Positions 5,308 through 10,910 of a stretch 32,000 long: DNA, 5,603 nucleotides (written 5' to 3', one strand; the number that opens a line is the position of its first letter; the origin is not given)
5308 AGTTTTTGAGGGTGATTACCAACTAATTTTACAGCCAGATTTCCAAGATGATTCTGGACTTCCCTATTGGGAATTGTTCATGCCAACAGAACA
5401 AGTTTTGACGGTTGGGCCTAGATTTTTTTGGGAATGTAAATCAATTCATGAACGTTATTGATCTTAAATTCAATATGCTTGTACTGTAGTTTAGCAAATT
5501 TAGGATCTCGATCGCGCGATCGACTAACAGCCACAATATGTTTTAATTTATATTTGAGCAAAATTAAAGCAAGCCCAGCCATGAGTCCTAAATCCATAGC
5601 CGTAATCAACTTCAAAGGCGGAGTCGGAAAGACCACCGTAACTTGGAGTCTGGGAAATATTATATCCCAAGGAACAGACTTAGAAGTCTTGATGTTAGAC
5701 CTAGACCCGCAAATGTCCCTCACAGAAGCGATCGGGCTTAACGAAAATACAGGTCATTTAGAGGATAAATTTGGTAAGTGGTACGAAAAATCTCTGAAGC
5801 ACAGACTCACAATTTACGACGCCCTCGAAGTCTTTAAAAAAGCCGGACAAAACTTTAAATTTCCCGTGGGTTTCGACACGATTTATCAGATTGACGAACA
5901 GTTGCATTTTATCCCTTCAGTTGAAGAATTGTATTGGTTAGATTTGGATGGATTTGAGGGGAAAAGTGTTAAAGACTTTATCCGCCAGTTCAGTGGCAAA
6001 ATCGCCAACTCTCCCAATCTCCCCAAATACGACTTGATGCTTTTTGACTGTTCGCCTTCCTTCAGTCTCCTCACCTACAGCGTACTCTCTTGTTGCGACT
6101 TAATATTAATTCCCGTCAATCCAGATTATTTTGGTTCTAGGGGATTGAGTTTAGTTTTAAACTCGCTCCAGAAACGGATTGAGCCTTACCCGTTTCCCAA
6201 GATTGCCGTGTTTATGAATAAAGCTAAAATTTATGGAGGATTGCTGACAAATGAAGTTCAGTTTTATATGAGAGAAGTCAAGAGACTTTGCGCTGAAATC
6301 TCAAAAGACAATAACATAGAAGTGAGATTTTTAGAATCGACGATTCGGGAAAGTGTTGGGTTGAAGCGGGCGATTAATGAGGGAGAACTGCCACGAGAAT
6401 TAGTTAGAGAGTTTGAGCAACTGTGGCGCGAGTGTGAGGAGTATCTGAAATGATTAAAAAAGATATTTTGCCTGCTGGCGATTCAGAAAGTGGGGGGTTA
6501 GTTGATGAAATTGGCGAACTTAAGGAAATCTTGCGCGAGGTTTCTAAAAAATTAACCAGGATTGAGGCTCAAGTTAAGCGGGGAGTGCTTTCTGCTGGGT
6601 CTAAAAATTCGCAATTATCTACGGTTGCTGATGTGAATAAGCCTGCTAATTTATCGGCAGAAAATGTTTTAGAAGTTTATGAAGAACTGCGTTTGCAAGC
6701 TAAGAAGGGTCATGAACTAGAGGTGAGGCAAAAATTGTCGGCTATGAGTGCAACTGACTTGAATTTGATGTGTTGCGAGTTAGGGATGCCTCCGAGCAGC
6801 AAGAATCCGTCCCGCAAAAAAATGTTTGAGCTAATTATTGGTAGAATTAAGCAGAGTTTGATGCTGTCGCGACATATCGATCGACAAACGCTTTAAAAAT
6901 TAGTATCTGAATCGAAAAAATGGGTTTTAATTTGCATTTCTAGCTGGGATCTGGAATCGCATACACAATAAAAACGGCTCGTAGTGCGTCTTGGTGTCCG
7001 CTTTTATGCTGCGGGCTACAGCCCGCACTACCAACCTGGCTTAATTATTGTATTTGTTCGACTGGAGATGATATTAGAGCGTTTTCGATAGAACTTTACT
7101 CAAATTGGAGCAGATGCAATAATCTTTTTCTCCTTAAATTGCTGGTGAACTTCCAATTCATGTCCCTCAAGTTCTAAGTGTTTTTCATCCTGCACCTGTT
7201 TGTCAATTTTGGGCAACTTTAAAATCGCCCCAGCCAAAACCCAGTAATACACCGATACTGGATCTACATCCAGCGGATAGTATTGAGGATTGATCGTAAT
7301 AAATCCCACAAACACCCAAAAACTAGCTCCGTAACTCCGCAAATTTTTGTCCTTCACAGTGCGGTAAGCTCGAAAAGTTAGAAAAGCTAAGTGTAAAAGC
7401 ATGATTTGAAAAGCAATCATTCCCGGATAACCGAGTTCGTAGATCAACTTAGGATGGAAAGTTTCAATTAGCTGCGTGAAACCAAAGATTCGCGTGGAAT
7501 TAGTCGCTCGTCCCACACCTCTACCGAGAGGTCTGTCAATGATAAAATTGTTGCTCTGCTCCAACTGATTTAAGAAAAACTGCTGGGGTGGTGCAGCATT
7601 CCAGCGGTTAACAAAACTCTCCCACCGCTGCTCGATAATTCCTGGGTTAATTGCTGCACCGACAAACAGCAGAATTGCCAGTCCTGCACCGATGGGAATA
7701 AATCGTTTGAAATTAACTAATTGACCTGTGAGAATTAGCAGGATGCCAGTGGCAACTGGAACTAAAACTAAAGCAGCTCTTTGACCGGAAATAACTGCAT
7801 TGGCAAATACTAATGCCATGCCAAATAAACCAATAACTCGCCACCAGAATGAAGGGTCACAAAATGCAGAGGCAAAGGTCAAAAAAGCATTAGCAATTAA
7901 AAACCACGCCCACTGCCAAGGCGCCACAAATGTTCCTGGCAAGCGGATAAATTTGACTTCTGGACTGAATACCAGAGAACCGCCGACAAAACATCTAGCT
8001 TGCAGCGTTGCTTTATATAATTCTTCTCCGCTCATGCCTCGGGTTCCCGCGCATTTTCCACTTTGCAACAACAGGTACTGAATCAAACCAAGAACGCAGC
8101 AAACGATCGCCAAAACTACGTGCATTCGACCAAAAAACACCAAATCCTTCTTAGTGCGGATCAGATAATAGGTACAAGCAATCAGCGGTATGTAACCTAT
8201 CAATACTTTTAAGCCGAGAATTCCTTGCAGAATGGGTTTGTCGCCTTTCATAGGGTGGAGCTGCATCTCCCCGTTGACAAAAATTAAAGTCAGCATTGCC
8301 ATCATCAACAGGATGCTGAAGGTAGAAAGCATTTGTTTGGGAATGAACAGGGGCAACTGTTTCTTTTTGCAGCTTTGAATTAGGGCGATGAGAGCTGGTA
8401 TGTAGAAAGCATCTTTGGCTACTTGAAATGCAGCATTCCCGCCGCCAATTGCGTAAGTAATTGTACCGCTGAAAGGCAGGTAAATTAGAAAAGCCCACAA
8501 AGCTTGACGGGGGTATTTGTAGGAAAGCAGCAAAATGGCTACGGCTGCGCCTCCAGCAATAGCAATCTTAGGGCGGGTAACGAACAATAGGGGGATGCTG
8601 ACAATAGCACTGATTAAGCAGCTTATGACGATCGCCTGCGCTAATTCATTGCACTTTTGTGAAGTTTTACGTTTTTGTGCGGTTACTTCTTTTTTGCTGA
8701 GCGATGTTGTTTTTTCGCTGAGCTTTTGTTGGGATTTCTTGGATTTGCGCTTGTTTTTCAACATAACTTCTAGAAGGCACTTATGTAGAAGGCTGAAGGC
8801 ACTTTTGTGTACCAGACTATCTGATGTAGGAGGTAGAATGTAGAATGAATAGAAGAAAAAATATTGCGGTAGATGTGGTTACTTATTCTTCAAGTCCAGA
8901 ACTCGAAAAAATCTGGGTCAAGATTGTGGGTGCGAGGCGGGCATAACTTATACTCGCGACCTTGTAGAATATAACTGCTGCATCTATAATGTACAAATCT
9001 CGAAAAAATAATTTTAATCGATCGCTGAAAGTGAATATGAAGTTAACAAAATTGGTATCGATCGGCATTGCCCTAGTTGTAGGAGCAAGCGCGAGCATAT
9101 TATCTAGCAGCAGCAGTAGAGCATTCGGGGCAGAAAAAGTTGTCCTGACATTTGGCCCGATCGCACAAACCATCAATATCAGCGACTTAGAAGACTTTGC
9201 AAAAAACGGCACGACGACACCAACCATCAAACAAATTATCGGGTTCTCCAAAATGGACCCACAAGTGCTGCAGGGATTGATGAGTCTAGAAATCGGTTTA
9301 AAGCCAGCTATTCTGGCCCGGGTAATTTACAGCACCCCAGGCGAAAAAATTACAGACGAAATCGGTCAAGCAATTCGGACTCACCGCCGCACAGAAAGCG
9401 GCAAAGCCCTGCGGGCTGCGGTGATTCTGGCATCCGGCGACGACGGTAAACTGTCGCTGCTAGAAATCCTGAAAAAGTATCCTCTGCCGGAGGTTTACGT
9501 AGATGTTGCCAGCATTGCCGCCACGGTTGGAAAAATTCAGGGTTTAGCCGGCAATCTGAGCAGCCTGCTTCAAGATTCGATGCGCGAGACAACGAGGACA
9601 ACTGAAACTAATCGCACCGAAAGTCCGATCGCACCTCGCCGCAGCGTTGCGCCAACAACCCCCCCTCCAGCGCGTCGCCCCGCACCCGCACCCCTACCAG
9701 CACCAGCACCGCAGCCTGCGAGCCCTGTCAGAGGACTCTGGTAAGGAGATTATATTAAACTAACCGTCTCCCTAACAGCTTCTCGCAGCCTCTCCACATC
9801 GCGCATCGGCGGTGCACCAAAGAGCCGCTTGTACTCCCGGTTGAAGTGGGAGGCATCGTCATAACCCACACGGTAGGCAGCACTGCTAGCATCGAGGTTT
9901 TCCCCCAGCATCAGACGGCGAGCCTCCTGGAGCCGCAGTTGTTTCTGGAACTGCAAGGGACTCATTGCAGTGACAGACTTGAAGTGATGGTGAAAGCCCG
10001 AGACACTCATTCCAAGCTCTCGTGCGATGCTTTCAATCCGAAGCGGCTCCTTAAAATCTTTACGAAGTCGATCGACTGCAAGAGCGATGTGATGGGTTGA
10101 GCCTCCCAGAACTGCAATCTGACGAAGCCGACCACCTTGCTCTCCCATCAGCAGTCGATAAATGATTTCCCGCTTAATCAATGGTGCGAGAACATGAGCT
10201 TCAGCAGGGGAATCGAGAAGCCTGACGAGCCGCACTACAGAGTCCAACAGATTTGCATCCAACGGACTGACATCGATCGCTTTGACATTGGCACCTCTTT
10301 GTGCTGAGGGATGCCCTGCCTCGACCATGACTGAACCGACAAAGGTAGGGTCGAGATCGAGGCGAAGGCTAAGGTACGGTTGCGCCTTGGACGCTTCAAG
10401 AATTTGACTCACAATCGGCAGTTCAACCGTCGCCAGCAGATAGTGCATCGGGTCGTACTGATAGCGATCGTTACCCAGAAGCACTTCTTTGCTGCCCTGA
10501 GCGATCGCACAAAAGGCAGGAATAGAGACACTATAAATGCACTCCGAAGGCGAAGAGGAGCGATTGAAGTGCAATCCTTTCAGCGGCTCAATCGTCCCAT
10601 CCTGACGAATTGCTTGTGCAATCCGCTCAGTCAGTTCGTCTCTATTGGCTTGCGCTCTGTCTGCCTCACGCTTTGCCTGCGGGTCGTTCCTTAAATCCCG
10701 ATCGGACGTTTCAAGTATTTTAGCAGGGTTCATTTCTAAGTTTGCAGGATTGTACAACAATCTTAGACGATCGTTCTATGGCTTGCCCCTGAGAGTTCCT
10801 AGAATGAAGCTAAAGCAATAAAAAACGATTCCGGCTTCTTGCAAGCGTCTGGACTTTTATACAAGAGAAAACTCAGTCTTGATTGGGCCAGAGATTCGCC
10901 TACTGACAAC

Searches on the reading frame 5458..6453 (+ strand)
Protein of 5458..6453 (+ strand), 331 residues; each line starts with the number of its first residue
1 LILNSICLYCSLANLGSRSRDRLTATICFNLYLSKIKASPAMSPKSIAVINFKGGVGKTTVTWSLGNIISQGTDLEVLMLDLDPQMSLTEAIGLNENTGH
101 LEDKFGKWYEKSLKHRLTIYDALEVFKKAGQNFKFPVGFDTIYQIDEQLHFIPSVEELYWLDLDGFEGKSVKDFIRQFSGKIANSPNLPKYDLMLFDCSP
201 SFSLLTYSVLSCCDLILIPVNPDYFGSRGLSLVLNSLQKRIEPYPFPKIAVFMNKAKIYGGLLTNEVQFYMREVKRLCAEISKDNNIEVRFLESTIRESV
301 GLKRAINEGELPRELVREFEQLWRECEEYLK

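Call 27: search_protein_families(library=pfam, proteins=[window:5458-6453:+], max_evalue=0.001)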
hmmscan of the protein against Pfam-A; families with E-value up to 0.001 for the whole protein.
window:5458-6453:+ (331 aa): 4 families
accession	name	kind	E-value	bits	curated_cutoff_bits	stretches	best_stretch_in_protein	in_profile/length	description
PF13614.12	AAA_31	-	3.8e-26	92.6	27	1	45-239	2-166/177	AAA domain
PF01656.29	CbiA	-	1.5e-14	54.5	25.4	1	47-310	1-123/125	CobQ/CobB/MinD/ParA nucleotide binding domain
PF02374.21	ArsA_ATPase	-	1.6e-05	24.7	24.3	1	51-106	7-59/305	Anion-transporting ATPase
PF10609.15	ParA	-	0.00021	21.2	27.1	1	46-97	5-56/246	NUBPL iron-transfer P-loop NTPase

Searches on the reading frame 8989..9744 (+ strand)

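Call 27: search_protein_families(library=pfam, proteins=[window:8989-9744:+], max_evalue=0.001)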
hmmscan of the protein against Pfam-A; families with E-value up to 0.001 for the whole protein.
window:8989-9744:+ (251 aa): 1 family
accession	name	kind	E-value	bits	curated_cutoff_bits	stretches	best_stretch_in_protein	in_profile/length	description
PF07176.17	DUF1400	-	1.5e-30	106.5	23.4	1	47-172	1-127/127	Alpha/beta hydrolase of unknown function (DUF1400)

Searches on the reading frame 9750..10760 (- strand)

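Call 27: search_protein_families(library=pfam, proteins=[window:9750-10760:-], max_evalue=0.001)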
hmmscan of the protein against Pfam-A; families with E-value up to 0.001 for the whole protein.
window:9750-10760:- (336 aa): 3 families
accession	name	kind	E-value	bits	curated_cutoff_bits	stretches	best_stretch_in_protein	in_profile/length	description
PF06719.19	AraC_N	-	1e-52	178.2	24.2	1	59-211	1-150/150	AraC-type transcriptional regulator N-terminus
PF12833.13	HTH_18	-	1.7e-21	76.7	33.6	1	245-319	1-75/80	Helix-turn-helix domain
PF00165.29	HTH_AraC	-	6.9e-10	39.3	26.6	1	232-272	1-41/42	Bacterial regulatory helix-turn-helix proteins, AraC family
